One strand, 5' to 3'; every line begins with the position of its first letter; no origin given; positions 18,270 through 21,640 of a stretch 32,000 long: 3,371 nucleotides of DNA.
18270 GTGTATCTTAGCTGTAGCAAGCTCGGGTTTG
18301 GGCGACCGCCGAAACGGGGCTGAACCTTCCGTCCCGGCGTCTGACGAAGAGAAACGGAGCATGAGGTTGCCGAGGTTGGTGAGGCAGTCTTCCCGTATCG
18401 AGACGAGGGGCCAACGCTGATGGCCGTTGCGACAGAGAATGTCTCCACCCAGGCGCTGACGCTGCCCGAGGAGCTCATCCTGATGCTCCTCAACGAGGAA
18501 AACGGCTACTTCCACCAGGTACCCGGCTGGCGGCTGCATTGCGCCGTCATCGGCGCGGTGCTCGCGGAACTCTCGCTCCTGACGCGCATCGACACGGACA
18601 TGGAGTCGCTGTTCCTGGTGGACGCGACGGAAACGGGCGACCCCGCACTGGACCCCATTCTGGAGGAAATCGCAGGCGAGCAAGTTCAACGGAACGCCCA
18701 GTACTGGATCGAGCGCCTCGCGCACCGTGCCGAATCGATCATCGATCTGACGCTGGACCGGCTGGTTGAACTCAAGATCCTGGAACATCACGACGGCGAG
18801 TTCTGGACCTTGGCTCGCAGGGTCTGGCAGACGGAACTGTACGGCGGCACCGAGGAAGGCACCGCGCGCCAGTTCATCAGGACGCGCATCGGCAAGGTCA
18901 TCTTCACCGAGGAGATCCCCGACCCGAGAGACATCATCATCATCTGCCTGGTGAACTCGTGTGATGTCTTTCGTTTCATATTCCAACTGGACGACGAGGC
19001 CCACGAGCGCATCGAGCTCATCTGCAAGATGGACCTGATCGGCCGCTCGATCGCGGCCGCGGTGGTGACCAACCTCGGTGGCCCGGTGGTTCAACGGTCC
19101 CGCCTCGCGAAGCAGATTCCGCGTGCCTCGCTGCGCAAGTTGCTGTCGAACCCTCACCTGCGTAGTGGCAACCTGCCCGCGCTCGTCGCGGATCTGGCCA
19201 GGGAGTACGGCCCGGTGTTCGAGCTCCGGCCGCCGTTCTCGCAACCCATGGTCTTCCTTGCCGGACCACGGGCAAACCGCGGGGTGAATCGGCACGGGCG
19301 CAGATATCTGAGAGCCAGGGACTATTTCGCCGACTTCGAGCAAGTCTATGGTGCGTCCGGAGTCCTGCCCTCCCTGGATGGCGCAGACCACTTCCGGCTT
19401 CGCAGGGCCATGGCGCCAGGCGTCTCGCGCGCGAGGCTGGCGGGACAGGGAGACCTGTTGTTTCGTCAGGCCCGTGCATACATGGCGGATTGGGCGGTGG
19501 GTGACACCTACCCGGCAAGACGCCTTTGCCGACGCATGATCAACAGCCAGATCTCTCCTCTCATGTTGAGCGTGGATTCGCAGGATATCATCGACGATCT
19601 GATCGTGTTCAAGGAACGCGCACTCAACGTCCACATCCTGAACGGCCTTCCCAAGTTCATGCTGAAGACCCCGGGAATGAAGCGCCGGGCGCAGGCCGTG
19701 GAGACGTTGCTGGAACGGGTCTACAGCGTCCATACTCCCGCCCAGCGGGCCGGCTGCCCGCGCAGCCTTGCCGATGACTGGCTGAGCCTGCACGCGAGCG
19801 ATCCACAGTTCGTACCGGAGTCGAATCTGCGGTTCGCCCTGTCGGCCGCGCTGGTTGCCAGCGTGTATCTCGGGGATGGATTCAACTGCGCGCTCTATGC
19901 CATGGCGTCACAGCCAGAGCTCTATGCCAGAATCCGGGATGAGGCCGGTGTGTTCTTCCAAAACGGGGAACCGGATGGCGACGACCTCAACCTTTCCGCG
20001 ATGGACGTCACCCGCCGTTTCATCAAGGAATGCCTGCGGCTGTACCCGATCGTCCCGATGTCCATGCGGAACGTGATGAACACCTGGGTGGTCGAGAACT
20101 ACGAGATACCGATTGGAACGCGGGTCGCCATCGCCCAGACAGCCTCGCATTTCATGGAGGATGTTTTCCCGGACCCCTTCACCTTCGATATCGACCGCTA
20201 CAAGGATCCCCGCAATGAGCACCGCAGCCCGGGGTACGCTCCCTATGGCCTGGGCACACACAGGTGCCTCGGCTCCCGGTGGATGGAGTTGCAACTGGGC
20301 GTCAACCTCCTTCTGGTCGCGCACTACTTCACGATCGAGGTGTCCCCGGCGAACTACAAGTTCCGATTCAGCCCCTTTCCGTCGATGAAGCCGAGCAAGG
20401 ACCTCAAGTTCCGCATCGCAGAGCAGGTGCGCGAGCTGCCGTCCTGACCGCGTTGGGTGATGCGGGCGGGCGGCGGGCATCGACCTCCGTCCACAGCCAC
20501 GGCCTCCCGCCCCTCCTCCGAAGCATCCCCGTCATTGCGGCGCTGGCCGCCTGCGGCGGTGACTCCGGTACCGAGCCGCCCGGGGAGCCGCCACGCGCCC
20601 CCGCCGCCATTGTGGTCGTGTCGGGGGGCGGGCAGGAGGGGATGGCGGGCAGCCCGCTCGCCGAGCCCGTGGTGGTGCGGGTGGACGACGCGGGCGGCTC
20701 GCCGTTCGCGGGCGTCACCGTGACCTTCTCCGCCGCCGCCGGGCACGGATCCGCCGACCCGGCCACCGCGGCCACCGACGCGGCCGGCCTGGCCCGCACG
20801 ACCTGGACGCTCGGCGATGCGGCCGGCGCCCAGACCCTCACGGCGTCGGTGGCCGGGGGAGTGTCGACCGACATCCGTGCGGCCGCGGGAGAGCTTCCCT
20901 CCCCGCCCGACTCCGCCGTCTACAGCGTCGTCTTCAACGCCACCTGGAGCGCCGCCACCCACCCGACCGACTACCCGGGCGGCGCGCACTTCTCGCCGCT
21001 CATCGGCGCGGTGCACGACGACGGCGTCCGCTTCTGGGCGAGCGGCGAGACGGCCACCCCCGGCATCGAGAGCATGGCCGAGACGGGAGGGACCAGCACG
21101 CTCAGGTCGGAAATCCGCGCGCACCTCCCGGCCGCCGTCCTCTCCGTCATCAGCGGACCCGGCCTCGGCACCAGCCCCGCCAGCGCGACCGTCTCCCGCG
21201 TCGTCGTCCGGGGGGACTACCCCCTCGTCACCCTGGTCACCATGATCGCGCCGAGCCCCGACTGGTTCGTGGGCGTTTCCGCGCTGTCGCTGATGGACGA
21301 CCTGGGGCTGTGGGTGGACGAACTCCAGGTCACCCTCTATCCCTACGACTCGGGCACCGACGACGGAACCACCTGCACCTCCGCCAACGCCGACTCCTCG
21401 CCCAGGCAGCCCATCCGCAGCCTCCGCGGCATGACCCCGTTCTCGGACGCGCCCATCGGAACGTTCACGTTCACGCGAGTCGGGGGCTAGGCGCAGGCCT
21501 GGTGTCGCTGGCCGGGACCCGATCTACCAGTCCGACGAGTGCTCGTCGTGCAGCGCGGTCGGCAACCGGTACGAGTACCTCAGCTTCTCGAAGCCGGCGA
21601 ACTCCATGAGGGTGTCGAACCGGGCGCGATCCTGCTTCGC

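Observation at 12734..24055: Candidate bacterial sterol/isoprenoid tailoring-and-trafficking cluster built from eukaryote-like parts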

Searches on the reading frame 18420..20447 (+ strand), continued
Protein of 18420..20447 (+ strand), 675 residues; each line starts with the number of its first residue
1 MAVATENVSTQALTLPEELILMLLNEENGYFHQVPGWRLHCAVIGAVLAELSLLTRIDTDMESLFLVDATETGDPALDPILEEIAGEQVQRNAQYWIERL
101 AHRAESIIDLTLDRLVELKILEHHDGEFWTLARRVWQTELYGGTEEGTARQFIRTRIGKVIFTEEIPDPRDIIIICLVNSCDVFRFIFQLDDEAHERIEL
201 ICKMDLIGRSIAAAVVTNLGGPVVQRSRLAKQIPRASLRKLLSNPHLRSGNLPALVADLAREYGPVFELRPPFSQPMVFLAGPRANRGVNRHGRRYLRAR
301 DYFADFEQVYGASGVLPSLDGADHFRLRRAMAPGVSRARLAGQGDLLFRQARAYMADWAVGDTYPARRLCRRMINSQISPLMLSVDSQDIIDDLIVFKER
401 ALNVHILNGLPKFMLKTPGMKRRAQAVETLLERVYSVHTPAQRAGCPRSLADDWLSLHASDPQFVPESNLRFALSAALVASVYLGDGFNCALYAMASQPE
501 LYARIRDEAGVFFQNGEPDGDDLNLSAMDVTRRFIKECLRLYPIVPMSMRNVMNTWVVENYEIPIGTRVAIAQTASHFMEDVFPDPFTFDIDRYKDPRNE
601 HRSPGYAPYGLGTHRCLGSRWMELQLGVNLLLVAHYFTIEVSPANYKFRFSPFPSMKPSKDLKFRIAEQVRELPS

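Call 90: find_encoding_contigs(protein=P0573, flank=8000, max_places=1)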
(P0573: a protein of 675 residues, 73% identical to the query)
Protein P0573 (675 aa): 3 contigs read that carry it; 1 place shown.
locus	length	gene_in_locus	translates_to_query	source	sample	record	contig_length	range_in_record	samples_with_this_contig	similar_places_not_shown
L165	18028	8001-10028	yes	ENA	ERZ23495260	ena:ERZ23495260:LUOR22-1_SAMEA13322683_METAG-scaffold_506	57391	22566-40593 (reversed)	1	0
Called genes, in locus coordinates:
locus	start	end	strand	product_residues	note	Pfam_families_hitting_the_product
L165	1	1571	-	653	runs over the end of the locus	PF00474:SSF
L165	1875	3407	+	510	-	PF02321:OEP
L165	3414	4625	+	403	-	PF25917:BSH_RND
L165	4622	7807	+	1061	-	PF00873:ACR_tran, PF03176:MMPL (faint), PF02355:SecD_SecF_C (faint), PF00873:ACR_tran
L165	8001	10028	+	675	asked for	PF05719:GPP34, PF00067:p450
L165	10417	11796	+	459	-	PF13450:NAD_binding_8, PF01593:Amino_oxidase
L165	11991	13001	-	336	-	PF00355:Rieske, PF19298:KshA_C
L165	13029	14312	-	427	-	PF00465:Fe-ADH, PF13685:Fe-ADH_2, PF25137:ADH_Fe_C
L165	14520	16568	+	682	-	PF00009:GTP_EFTU, PF22042:EF-G_D2 (weak), PF14492:EFG_III, PF03764:EFG_IV, PF00679:EFG_C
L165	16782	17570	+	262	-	PF09818:ABC_ATPase (faint), PF00005:ABC_tran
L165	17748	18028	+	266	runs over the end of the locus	PF00528:BPD_transp_1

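Call 91: find_encoding_contigs(protein=P0523, flank=8000, max_places=1)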
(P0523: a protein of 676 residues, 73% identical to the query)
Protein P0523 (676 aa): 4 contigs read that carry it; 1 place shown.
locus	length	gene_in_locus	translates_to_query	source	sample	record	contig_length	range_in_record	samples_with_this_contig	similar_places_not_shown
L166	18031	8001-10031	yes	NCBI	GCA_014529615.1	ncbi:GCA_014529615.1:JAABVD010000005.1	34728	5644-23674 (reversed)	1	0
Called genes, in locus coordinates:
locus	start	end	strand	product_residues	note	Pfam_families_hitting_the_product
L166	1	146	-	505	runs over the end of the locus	PF00474:SSF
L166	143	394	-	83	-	PF11755:DUF3311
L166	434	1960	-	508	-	PF01011:PQQ (faint), PF13570:Beta-prop_ACSF4, PF13360:PQQ_2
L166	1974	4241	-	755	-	PF13360:PQQ_2, PF01011:PQQ (faint), PF13360:PQQ_2, PF13570:Beta-prop_ACSF4 (weak)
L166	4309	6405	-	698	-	PF07715:Plug, PF00593:TonB_dep_Rec_b-barrel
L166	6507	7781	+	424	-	PF25293:Beta-prop_EMC1_N (faint), PF13360:PQQ_2, PF13570:Beta-prop_ACSF4 (weak)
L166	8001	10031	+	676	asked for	PF05719:GPP34, PF00067:p450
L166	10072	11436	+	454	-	PF01266:DAO (faint), PF01593:Amino_oxidase, PF13450:NAD_binding_8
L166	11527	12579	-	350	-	PF00355:Rieske, PF19298:KshA_C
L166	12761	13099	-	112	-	PF01740:STAS, PF13466:STAS_2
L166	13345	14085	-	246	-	PF13428:TPR_14 (faint), PF21033:RMD1-3, PF13414:TPR_11 (faint)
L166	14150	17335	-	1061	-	PF00873:ACR_tran, PF03176:MMPL (faint)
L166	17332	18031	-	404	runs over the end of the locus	PF25917:BSH_RND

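Call 92: find_encoding_contigs(protein=P0485, flank=8000, max_places=1)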
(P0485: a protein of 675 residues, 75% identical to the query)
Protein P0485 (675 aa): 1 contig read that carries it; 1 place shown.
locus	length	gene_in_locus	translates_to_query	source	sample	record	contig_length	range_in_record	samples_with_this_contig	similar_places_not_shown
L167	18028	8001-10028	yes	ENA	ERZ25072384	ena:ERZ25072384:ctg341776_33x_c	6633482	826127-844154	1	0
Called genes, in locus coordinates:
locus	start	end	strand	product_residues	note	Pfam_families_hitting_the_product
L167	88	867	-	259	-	-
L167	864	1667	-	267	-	PF05721:PhyH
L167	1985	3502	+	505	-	PF02321:OEP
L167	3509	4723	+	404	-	PF25919:BSH_CusB (faint), PF25917:BSH_RND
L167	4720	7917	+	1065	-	PF00873:ACR_tran, PF03176:MMPL (weak)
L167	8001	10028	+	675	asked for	PF05719:GPP34, PF00067:p450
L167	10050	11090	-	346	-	PF00355:Rieske, PF19298:KshA_C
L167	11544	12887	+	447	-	PF00501:AMP-binding, PF13193:AMP-binding_C (weak)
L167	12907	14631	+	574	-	PF00070:Pyr_redox (faint), PF01494:FAD_binding_3, PF04820:Trp_halogenase, PF07992:Pyr_redox_2 (faint), PF12831:FAD_oxidored (weak), PF01266:DAO (weak), PF04820:Trp_halogenase, PF22045:CmlS_C, +1 more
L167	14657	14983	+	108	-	-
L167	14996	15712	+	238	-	PF00106:adh_short, PF08659:KR, PF01370:Epimerase, PF13561:adh_short_C2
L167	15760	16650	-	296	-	PF00106:adh_short, PF08659:KR (weak), PF13561:adh_short_C2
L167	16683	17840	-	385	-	PF02746:MR_MLE_N, PF13378:MR_MLE_C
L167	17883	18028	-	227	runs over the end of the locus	PF01975:SurE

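Call 93: find_encoding_contigs(protein=P0572, flank=8000, max_places=1)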
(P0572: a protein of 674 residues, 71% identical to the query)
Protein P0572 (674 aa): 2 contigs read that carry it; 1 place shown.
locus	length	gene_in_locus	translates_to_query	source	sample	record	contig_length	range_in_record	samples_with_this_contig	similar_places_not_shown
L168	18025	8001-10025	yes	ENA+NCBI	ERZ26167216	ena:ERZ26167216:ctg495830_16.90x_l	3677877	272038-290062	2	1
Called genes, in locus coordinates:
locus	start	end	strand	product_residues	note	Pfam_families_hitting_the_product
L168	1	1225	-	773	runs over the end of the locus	PF01315:Ald_Xan_dh_C, PF02738:MoCoBD_1, PF20256:MoCoBD_2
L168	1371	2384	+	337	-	PF14226:DIOX_N, PF03171:2OG-FeII_Oxy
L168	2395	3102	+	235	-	PF01738:DLH, PF00326:Peptidase_S9 (faint)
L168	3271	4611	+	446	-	PF13701:DDE_Tnp_1_4, PF01609:DDE_Tnp_1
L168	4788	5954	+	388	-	PF01266:DAO (faint), PF01494:FAD_binding_3, PF07992:Pyr_redox_2 (faint), PF13450:NAD_binding_8 (faint)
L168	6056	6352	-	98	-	PF01266:DAO (weak), PF13450:NAD_binding_8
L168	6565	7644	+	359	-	PF00355:Rieske, PF19298:KshA_C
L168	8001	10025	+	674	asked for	PF05719:GPP34, PF00067:p450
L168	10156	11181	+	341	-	PF02353:CMAS, PF01209:Ubie_methyltran (weak), PF13489:Methyltransf_23, PF13847:Methyltransf_31, PF08241:Methyltransf_11, PF08242:Methyltransf_12, PF13649:Methyltransf_25, PF08498:Sterol_MT_C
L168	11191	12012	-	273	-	PF07044:DUF1329 (weak), PF17131:TP_0789-like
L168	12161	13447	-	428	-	-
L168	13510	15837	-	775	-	PF12349:Sterol-sensing (faint), PF03176:MMPL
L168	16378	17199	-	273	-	PF13505:OMP_b-brl, PF02462:Opacity (weak)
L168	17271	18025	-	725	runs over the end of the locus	-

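Call 95: find_encoding_contigs(protein=P0462, flank=8000, max_places=1)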
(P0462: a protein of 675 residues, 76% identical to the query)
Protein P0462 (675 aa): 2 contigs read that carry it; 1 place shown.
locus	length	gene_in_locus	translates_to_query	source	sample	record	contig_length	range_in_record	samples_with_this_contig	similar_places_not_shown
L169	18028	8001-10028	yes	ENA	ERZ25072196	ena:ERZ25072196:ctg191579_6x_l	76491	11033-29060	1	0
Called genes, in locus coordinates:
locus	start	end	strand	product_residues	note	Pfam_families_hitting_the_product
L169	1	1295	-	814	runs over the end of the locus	PF17764:PriA_3primeBD, PF00270:DEAD, PF04851:ResIII, PF18319:Zn_ribbon_PriA, PF00271:Helicase_C, PF18074:PriA_C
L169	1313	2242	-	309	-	PF12844:HTH_19 (weak), PF13413:HTH_25, PF13464:RodZ_C (faint)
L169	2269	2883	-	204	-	PF02545:Maf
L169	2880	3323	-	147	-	PF02580:Tyr_Deacylase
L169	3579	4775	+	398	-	PF25917:BSH_RND, PF25973:BSH_CzcB (faint)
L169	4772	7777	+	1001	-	PF00873:ACR_tran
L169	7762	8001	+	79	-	-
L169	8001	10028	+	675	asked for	PF05719:GPP34, PF00067:p450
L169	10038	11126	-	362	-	PF00355:Rieske, PF19298:KshA_C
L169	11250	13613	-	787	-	PF03968:LptD_N (faint), PF19838:LptD_2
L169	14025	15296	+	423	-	PF00278:Orn_DAP_Arg_deC, PF02784:Orn_Arg_deC_N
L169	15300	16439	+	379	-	PF01266:DAO, PF13450:NAD_binding_8 (weak)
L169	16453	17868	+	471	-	-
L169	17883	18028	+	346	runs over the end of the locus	PF12715:Abhydrolase_7, PF05448:AXE1 (weak), PF02129:Peptidase_S15 (faint), PF12697:Abhydrolase_6 (weak), PF00561:Abhydrolase_1, PF01738:DLH (weak), PF00326:Peptidase_S9 (faint)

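Call 96: find_encoding_contigs(protein=P0489, flank=8000, max_places=1)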
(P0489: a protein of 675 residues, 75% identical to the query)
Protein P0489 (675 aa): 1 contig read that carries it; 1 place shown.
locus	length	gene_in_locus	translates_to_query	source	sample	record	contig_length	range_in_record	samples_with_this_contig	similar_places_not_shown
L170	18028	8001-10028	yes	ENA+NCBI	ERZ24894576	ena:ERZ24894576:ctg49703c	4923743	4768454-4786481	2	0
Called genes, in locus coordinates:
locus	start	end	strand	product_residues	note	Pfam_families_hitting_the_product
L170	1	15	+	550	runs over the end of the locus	PF02321:OEP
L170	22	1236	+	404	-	PF25917:BSH_RND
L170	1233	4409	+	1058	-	PF00873:ACR_tran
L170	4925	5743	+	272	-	PF05050:Methyltransf_21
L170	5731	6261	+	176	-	PF04116:FA_hydroxylase (weak)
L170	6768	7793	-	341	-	PF02353:CMAS, PF01209:Ubie_methyltran (weak), PF13489:Methyltransf_23, PF13847:Methyltransf_31, PF08241:Methyltransf_11, PF08242:Methyltransf_12, PF13649:Methyltransf_25, PF08498:Sterol_MT_C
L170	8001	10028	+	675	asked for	PF05719:GPP34, PF00067:p450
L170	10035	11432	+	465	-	PF01266:DAO (faint), PF01593:Amino_oxidase, PF13450:NAD_binding_8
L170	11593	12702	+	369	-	PF02353:CMAS, PF01209:Ubie_methyltran (weak), PF13489:Methyltransf_23 (weak), PF13847:Methyltransf_31, PF08241:Methyltransf_11, PF08242:Methyltransf_12, PF13649:Methyltransf_25, PF08498:Sterol_MT_C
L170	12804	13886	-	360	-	PF00355:Rieske, PF19298:KshA_C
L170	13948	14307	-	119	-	PF01381:HTH_3 (weak)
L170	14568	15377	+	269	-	PF11185:DUF2971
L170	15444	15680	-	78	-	-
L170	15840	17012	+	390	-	PF00108:Thiolase_N, PF00109:ketoacyl-synt (weak), PF08545:ACP_syn_III (faint), PF02803:Thiolase_C, PF22691:Thiolase_C_1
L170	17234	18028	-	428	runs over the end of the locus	-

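Call 97: find_encoding_contigs(protein=P0519, flank=8000, max_places=1)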
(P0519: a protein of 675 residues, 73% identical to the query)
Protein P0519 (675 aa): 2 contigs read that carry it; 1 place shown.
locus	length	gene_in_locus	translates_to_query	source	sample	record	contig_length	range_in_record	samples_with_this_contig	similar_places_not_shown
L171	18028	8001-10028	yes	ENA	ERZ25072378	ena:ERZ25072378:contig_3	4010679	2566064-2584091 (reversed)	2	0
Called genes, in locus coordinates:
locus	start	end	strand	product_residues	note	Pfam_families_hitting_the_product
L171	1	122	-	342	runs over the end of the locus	PF00356:LacI, PF00532:Peripla_BP_1, PF13377:Peripla_BP_3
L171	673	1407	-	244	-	-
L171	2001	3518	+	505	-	PF02321:OEP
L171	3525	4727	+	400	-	PF25919:BSH_CusB (faint), PF25917:BSH_RND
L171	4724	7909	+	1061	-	PF00873:ACR_tran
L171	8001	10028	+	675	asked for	PF05719:GPP34, PF00067:p450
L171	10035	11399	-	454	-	PF01266:DAO (faint), PF01593:Amino_oxidase, PF13450:NAD_binding_8, PF13454:NAD_binding_9 (faint)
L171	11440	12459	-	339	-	PF00355:Rieske, PF19298:KshA_C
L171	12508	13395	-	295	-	PF00106:adh_short, PF08659:KR (weak), PF13561:adh_short_C2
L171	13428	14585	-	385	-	PF02746:MR_MLE_N, PF13378:MR_MLE_C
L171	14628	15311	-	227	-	PF01975:SurE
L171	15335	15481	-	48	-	-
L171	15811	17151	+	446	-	PF00884:Sulfatase, PF01663:Phosphodiest (faint), PF16347:SGSH_C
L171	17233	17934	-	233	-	PF03737:RraA-like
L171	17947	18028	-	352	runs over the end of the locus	PF01168:Ala_racemase_N, PF14031:D-ser_dehydrat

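Call 98: find_encoding_contigs(protein=P0542, flank=8000, max_places=1)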
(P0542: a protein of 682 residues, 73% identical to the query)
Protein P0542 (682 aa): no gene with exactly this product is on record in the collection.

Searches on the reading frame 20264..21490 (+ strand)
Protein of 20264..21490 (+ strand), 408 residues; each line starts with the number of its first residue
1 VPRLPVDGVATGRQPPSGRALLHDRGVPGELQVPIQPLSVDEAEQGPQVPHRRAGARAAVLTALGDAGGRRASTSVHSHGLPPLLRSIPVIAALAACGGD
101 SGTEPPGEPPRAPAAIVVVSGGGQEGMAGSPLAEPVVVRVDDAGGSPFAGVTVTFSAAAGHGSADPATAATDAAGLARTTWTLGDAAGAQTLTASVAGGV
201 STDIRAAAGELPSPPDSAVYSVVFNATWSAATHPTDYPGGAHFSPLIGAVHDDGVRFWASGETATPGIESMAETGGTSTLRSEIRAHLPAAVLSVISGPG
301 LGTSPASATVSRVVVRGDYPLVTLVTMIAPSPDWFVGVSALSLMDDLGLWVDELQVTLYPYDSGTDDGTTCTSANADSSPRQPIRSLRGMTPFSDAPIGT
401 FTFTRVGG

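Call 5: search_protein_families(library=pfam, proteins=[window:20264-21490:+], max_evalue=0.01)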
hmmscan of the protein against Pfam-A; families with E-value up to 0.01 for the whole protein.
window:20264-21490:+ (408 aa): 4 families
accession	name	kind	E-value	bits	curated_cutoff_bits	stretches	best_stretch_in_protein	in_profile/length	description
PF06468.19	Spond_N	-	1.4e-46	159.5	24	1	218-392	1-177/194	Spondin_N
PF02369.22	Big_1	-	1.1e-08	35.5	34.9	1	136-202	21-86/93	Bacterial Ig-like domain (group 1)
PF09134.16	Invasin_D3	-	0.00016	22.6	33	1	136-200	24-85/98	Invasin, domain 3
PF17789.7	MG4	-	0.0023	18.6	24.7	1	136-195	18-74/95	Macroglobulin domain MG4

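Call 9: search_protein_families(library=ncbifam, proteins=[window:20264-21490:+], max_evalue=0.001)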
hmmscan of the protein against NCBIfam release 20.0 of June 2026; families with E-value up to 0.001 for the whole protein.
window:20264-21490:+ (408 aa): 1 family
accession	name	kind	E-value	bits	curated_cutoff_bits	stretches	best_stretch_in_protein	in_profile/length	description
NF038123.1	NF038123_dom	domain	3.1e-25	89.5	40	1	222-385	5-168/206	spondin domain-containing protein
